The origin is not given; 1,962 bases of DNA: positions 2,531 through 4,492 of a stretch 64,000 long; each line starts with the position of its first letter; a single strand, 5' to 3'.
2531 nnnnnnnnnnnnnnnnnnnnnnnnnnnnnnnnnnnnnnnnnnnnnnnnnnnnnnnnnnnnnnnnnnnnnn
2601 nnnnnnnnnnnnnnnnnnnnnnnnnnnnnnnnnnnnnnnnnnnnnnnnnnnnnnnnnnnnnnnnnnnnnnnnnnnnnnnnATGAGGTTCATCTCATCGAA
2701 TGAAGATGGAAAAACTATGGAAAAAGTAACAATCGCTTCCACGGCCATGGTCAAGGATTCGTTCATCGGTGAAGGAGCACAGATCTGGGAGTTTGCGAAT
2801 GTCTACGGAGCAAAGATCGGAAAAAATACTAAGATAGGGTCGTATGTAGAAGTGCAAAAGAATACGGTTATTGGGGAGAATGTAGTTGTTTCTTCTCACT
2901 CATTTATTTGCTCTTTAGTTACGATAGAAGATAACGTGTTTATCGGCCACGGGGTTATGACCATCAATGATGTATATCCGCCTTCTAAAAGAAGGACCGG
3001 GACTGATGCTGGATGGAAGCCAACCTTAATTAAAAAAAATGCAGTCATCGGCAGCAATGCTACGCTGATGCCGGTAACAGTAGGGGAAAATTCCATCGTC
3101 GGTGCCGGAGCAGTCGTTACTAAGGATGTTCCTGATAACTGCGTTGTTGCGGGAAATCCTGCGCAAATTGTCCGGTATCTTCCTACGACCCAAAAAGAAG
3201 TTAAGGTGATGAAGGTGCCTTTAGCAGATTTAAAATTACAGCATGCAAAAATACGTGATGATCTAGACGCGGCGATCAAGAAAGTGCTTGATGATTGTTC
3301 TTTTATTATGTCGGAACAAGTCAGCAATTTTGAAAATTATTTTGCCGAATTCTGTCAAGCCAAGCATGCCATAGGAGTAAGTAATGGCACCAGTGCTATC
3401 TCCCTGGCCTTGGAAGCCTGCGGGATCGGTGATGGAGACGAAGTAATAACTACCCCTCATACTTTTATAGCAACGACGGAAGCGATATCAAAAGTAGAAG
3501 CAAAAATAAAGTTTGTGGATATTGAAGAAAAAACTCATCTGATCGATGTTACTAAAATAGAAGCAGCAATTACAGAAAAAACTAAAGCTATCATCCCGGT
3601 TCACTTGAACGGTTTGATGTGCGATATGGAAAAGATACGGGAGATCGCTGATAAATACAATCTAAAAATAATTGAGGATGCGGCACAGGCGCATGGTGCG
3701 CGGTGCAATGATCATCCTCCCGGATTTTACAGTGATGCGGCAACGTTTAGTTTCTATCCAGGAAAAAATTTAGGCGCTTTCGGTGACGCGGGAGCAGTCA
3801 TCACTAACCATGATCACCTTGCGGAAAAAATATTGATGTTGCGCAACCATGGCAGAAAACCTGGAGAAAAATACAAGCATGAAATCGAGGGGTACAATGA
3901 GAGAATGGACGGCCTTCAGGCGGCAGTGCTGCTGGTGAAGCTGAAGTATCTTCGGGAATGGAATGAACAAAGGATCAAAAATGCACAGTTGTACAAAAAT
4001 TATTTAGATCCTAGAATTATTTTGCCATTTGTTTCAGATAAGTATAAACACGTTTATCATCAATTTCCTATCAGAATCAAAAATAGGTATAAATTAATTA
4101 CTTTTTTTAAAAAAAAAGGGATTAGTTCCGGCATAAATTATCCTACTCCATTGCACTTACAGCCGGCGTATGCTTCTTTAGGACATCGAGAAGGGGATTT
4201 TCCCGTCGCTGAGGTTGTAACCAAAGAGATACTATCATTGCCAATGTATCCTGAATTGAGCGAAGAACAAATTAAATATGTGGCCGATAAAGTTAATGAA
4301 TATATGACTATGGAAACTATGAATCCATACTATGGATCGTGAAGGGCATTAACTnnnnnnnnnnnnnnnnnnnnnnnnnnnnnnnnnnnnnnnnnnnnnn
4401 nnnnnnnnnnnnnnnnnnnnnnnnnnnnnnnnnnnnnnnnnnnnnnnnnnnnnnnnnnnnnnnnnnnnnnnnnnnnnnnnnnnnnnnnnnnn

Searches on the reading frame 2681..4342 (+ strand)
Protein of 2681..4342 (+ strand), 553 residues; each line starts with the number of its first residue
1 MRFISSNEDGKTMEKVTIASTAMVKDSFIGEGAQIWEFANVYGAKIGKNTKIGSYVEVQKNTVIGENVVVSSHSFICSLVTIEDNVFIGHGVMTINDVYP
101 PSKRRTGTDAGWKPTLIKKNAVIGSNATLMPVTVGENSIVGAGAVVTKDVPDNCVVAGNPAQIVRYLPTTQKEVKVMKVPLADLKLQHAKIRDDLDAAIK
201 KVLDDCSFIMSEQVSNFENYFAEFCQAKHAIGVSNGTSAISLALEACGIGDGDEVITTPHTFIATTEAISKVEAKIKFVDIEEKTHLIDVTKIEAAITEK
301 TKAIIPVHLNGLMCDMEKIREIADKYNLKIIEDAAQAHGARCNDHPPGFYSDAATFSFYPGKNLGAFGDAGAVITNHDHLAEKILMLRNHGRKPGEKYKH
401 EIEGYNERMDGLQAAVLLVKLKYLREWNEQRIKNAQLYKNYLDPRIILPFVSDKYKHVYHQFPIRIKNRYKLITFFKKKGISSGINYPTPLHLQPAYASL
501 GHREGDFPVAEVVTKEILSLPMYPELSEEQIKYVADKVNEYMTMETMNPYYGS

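Call 15: search_protein_families(library=pfam, max_evalue=0.00001, proteins=[window:2681-4342:+])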
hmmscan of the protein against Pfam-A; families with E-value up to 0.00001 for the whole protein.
window:2681-4342:+ (553 aa): 6 families
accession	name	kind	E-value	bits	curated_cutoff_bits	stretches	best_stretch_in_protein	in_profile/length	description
PF01041.23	DegT_DnrJ_EryC1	-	1.2e-118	396.9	19.8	1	191-538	3-359/360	DegT/DnrJ/EryC1/StrS aminotransferase family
PF00132.30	Hexapep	-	1.9e-18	65.7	27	2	43-76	1-34/36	Bacterial transferase hexapeptide (six repeats)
PF14602.12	Hexapep_2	-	5.1e-12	45.7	27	1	117-148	4-34/34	Hexapeptide repeat of succinyl-transferase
PF25084.1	LbH_EIF2B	-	6.1e-10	39.5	54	1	15-95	9-94/105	EIF2B subunit epsilon LbH domain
PF00266.25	Aminotran_5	-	2.6e-09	37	21.5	1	209-342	40-184/371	Aminotransferase class-V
PF01212.27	Beta_elim_lyase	-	1.7e-07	31.3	27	1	197-338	17-173/288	Beta-eliminating lyase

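Call 17: search_protein_families(library=ncbifam, max_evalue=1e-10, proteins=[window:2681-4342:+])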
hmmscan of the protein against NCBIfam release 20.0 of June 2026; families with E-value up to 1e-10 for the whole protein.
window:2681-4342:+ (553 aa): 27 families (the best 25 are shown)
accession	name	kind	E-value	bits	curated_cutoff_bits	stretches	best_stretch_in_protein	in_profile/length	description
TIGR03588.1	PseC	equivalog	3e-78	263.4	423.5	1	192-540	10-378/380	UDP-4-amino-4,6-dideoxy-N-acetyl-beta-L-altrosamine transaminase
NF008687.0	PRK11706.1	equivalog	2.9e-62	210.6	375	1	218-542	37-374/375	dTDP-4-amino-4,6-dideoxygalactose transaminase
TIGR04181.1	NHT_00031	hypoth_equivalog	7.3e-58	196.1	420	1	190-521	7-357/359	LegC family aminotransferase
NF008658.2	PRK11658.1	equivalog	1.2e-57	195.3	631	1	190-541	11-376/379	UDP-4-amino-4-deoxy-L-arabinose aminotransferase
TIGR02379.1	ECA_wecE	subfamily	4.9e-57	193.4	434.85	1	217-542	36-375/376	dTDP-4-amino-4,6-dideoxy-D-glucose transaminase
NF011936.0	PRK15407.1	equivalog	7.3e-48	163.3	423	2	194-393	48-253/440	lipopolysaccharide biosynthesis protein RfbH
TIGR04427.1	PLP_DesI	equivalog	2.2e-46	158.7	650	1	214-538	54-379/390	dTDP-4-dehydro-6-deoxyglucose aminotransferase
TIGR03570.1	NeuD_NnaD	subfamily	2.7e-21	76.1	160.8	1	117-162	156-202/202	NeuD/PglB/VioB family sugar acetyltransferase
NF010937.0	PRK14357.1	equivalog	1.3e-17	63.9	658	1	9-165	290-435/448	bifunctional UDP-N-acetylglucosamine diphosphorylase/glucosamine-1-phosphate N-acetyltransferase GlmU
NF010933.0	PRK14353.1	equivalog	1.5e-17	63.4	505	1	14-165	291-432/453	bifunctional UDP-N-acetylglucosamine diphosphorylase/glucosamine-1-phosphate N-acetyltransferase GlmU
TIGR01173.1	glmU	equivalog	1.7e-17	63.4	366.85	1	10-162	298-440/452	bifunctional UDP-N-acetylglucosamine diphosphorylase/glucosamine-1-phosphate N-acetyltransferase GlmU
NF007499.0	PRK10092.1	equivalog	8.1e-17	61.6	314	1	80-166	94-182/183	maltose O-acetyltransferase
NF010934.1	PRK14354.1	equivalog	1.6e-16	59.8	450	1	10-156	298-433/447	bifunctional UDP-N-acetylglucosamine diphosphorylase/glucosamine-1-phosphate N-acetyltransferase GlmU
NF010940.0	PRK14360.1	equivalog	2.4e-16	59.3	602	1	9-165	297-442/452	bifunctional UDP-N-acetylglucosamine diphosphorylase/glucosamine-1-phosphate N-acetyltransferase GlmU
NF010936.0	PRK14356.1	equivalog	2.5e-15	56.3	666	1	12-156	307-441/456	bifunctional UDP-N-acetylglucosamine diphosphorylase/glucosamine-1-phosphate N-acetyltransferase GlmU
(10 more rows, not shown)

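Call 60: search_solved_structures(query=window:2681-4339:+, max_evalue=1e-30)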
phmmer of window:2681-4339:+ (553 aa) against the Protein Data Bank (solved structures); distinct sequences matched with E-value up to 1e-30: 38.
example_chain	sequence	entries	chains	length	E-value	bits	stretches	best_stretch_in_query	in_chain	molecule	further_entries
7b0d_A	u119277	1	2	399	6.3e-106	358.2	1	179-545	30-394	Glutamine--scyllo-inositol transaminase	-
3frk_A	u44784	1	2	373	3.1e-98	332.9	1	177-541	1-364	QdtB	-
2oga_A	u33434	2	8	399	1.5e-90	307.5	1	175-542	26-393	Transaminase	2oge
7n63_A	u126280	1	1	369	1.9e-82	280.7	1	182-542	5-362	Putative aminotransferase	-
5u1z_A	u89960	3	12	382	6.3e-82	279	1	190-541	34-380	Putative aminotransferase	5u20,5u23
5u21_A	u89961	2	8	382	3.9e-81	276.4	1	190-541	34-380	Putative aminotransferase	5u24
3uwc_A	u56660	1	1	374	1.4e-74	254.8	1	176-542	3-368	Nucleotide-sugar aminotransferase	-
3nyu_A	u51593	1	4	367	8.3e-73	248.9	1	181-535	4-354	Aminotransferase WbpE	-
3nu7_A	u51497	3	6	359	9.3e-73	248.8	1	181-535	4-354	Aminotransferase WbpE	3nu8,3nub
3nys_A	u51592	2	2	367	5.6e-72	246.2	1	181-535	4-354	Aminotransferase WbpE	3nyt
8e75_A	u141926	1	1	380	1.1e-67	232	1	181-535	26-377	DegT/DnrJ/EryC1/StrS aminotransferase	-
8e77_A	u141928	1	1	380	1.1e-67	232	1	181-535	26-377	DegT/DnrJ/EryC1/StrS aminotransferase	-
4qgr_A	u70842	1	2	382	8.6e-61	209.3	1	181-530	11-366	DegT/DnrJ/EryC1/StrS aminotransferase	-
7kz3_A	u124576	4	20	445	3.8e-58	200.6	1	190-535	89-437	Aminotransferase class I/II-fold pyridoxal phosphate-dependent enzyme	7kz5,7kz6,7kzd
3bn1_A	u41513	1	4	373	9.7e-58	199.2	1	213-535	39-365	Perosamine synthetase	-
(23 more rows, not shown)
